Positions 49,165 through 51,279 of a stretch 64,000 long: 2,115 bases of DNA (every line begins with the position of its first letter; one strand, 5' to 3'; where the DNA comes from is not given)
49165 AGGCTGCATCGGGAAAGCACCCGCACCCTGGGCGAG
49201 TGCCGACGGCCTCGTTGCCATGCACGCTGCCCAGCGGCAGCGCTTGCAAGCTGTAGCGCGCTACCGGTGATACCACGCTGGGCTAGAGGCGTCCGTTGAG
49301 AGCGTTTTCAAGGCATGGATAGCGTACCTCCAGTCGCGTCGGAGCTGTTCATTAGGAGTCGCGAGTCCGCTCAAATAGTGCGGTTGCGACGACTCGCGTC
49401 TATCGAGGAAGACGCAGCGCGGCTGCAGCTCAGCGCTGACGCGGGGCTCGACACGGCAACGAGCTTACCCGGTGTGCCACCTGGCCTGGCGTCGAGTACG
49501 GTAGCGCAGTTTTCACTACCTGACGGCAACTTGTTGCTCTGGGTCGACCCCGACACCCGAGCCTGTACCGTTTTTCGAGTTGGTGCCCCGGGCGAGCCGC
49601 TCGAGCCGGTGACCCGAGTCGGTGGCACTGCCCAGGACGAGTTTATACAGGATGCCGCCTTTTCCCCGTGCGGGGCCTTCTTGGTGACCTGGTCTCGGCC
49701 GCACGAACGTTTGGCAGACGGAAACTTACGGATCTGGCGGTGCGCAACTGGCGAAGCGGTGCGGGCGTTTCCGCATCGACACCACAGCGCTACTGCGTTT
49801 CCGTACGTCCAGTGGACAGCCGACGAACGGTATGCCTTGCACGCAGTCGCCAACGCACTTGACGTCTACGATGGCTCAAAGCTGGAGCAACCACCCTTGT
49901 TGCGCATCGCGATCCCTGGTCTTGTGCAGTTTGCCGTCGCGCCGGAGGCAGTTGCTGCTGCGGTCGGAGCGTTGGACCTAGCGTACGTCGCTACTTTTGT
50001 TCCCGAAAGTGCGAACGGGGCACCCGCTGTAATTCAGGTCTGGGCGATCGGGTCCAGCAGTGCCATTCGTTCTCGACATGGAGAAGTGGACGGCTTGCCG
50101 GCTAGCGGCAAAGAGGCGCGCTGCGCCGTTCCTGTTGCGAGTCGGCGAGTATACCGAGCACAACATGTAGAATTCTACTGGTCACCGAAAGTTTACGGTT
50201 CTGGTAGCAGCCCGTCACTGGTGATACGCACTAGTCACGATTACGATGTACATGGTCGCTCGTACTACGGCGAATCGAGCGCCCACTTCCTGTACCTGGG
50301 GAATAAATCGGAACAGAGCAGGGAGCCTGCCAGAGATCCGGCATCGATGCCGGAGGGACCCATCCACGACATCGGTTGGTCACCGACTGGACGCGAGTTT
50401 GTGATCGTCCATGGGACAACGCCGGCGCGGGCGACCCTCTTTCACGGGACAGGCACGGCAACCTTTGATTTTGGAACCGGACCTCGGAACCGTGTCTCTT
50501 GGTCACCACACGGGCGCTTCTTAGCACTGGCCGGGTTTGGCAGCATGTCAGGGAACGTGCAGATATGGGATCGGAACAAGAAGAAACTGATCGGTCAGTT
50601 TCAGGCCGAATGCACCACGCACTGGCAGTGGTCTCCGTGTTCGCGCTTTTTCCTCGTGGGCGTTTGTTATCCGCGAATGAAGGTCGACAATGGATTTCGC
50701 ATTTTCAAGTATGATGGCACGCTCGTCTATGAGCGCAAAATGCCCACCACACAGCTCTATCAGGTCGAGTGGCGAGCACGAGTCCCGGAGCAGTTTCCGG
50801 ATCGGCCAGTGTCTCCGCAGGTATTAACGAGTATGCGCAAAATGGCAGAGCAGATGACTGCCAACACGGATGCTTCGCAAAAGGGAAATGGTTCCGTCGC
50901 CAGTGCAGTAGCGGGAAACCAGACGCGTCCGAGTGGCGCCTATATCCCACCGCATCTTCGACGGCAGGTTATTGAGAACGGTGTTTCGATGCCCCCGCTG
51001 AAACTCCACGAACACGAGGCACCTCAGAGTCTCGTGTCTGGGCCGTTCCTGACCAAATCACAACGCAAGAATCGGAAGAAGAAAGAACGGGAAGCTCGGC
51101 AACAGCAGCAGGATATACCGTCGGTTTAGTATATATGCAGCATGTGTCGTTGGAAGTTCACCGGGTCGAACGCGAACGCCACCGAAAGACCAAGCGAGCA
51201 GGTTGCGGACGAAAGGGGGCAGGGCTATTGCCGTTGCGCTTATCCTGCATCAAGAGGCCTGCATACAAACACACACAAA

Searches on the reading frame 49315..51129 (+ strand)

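Call 9: search_protein_families(library=pfam, proteins=[window:49315-51129:+], max_evalue=0.001)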
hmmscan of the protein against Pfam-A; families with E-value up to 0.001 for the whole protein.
window:49315-51129:+ (604 aa): 5 families
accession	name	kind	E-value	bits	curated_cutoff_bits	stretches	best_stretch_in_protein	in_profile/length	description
PF08662.17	eIF2A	-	2.4e-54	184.6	20.5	1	278-484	2-194/194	Eukaryotic translation initiation factor eIF2A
PF24817.1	WD40_WDHD1_1st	-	1.6e-07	31.2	109.9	0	393-441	227-275/291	WDHD1 first WD40 domain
PF00400.38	WD40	-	4.8e-07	30.5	27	0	392-419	15-39/39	WD domain, G-beta repeat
PF25174.1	Beta-prop_THOC3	-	3.3e-06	26.7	305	0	392-452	92-150/272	THOC3 beta-propeller domain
PF12894.13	ANAPC4_WD40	-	5.7e-05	23.7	22.9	0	393-436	43-85/91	Anaphase-promoting complex subunit 4 WD40 domain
